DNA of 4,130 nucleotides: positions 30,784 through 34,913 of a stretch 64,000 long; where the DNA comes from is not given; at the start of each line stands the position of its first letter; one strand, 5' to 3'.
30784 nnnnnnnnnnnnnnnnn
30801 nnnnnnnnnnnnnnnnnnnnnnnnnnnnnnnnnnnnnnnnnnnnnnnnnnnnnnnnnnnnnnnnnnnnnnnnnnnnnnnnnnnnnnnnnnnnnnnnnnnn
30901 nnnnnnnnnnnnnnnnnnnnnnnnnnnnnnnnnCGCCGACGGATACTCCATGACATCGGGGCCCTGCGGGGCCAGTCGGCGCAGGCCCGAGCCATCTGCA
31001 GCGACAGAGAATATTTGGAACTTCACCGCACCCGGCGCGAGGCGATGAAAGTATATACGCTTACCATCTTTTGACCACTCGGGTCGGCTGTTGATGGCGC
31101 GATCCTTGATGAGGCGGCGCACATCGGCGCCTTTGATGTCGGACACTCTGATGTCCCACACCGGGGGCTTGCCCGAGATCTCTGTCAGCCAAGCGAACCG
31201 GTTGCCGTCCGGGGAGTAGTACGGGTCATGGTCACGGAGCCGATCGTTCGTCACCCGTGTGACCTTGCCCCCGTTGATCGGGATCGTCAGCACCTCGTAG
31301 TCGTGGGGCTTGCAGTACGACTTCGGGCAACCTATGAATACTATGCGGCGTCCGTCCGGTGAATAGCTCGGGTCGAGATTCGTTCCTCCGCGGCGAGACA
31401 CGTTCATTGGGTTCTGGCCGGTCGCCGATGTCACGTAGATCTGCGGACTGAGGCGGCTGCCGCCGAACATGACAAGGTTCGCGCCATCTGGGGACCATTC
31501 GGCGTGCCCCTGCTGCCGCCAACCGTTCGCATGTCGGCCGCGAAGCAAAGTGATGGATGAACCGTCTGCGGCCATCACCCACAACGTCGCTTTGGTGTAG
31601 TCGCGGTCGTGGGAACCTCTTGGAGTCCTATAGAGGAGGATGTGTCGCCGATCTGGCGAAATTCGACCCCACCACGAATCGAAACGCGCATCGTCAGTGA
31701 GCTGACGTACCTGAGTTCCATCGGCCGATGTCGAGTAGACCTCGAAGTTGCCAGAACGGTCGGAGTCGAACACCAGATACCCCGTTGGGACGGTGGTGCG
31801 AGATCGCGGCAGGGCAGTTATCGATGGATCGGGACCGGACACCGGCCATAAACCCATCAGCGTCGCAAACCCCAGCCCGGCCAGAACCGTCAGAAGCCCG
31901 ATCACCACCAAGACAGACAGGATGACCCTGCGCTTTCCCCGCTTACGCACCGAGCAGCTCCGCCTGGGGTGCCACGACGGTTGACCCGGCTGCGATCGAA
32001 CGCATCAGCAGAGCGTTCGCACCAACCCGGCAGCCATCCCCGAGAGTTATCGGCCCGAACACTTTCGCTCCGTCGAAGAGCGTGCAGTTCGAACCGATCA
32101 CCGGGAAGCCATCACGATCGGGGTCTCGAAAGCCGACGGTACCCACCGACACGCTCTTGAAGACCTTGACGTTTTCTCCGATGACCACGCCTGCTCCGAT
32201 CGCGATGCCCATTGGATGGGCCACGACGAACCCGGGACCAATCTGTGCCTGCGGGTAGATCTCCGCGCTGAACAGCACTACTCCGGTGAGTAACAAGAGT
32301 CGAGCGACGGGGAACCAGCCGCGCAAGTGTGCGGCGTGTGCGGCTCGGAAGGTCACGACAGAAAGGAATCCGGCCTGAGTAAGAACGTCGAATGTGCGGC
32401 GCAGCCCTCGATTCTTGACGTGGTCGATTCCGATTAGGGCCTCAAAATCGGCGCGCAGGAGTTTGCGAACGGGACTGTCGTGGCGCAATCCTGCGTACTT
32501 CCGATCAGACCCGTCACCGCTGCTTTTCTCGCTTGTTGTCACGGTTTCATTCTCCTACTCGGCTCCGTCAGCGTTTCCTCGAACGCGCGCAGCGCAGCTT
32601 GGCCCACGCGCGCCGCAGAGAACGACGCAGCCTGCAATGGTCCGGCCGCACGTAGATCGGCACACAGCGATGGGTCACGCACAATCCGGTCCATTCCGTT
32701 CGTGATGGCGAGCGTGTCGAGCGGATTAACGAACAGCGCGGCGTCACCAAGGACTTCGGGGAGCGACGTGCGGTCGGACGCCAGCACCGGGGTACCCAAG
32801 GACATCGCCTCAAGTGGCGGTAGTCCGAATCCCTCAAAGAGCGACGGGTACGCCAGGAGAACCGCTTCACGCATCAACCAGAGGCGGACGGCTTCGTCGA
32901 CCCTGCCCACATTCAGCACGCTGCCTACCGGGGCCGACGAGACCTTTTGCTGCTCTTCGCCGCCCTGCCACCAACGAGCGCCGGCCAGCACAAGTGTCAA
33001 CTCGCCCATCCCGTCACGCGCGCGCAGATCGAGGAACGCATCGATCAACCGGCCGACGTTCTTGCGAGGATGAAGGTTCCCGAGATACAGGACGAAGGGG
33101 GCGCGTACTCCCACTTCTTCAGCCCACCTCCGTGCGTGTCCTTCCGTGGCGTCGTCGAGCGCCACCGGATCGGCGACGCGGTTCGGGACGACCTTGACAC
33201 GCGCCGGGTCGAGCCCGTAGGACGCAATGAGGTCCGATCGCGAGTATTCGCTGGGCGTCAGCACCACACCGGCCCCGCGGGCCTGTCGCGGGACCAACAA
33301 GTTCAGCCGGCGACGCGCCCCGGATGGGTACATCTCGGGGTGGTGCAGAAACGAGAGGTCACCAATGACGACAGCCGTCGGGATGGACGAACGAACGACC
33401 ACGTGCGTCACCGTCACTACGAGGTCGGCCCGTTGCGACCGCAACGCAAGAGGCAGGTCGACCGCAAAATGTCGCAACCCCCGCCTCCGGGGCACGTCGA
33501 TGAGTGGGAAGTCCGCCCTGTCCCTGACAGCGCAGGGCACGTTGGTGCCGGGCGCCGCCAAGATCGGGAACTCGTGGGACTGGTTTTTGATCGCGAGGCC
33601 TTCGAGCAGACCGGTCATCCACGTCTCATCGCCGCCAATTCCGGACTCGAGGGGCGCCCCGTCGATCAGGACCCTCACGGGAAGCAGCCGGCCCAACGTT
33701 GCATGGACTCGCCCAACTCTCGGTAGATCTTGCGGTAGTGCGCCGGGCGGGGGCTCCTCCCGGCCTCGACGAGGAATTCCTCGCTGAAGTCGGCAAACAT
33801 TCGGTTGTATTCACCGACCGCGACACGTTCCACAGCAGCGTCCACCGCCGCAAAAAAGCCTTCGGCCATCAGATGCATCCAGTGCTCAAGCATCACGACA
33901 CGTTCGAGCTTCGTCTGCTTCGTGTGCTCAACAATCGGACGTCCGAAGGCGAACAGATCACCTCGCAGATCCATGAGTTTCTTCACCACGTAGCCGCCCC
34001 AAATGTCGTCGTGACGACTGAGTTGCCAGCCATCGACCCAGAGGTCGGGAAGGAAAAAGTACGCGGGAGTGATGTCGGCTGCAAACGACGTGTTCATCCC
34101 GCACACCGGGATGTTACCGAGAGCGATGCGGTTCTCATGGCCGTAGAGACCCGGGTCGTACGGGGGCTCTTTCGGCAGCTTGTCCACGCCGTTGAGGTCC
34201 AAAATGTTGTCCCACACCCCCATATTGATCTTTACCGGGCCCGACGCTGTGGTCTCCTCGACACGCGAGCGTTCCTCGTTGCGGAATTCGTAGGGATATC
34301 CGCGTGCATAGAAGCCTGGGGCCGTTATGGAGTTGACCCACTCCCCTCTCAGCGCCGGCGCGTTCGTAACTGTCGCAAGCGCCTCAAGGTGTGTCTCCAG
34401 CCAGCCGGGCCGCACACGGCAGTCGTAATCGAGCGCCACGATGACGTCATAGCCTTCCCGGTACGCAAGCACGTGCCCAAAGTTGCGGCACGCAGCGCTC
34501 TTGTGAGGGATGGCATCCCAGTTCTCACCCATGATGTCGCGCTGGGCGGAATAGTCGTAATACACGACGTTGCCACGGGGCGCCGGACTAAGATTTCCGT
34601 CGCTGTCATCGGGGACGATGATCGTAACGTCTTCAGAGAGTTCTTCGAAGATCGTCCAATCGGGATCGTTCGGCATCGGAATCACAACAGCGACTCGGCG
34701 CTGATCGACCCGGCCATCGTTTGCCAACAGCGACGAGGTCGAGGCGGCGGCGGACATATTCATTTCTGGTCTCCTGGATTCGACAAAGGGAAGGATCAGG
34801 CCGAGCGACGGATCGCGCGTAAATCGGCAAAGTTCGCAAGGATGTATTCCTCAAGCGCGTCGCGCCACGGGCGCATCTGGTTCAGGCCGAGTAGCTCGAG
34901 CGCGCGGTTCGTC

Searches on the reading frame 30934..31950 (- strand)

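Call 72: search_protein_families(library=pfam, proteins=[window:30934-31950:-], max_evalue=0.00001)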
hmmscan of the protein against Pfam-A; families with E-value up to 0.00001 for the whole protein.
window:30934-31950:- (339 aa): 1 family
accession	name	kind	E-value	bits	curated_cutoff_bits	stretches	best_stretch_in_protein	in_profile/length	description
PF07676.18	PD40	-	6.9e-18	64.6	20.9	0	231-265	2-37/38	WD40-like Beta Propeller Repeat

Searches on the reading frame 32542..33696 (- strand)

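Call 72: search_protein_families(library=pfam, proteins=[window:32542-33696:-], max_evalue=0.00001)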
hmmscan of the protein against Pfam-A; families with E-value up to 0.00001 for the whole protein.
window:32542-33696:- (385 aa): 4 families
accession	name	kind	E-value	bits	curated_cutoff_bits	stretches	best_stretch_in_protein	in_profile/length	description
PF00534.26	Glycos_transf_1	-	1.5e-20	73.9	26.4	1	198-352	14-169/172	Glycosyl transferases group 1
PF13692.12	Glyco_trans_1_4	-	9.1e-20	71.8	27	1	200-341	2-142/142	Glycosyl transferases group 1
PF20706.3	GT4-conflict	-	2.7e-11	43.5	26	1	193-319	193-323/385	Family 4 Glycosyltransferase in conflict systems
PF13439.12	Glyco_transf_4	-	1.5e-09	38.6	28.5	1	21-172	2-164/170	Glycosyltransferase Family 4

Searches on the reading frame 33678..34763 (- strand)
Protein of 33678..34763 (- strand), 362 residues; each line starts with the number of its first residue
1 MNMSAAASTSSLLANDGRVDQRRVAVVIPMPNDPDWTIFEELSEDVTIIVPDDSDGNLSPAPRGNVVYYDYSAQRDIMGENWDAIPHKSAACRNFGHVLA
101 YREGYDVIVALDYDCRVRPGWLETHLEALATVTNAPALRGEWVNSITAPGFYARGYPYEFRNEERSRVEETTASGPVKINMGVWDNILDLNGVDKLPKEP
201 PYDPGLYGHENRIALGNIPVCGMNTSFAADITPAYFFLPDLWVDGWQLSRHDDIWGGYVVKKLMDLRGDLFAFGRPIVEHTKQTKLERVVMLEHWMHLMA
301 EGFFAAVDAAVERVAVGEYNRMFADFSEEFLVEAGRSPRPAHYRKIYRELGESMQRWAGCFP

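Call 72: search_protein_families(library=pfam, proteins=[window:33678-34763:-], max_evalue=0.00001)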
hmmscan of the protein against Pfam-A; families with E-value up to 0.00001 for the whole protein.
window:33678-34763:- (362 aa): 1 family
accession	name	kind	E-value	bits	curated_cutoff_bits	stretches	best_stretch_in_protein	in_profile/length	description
PF03214.19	RGP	-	2.3e-09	37.3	23.8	1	48-289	34-271/342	Reversibly glycosylated polypeptide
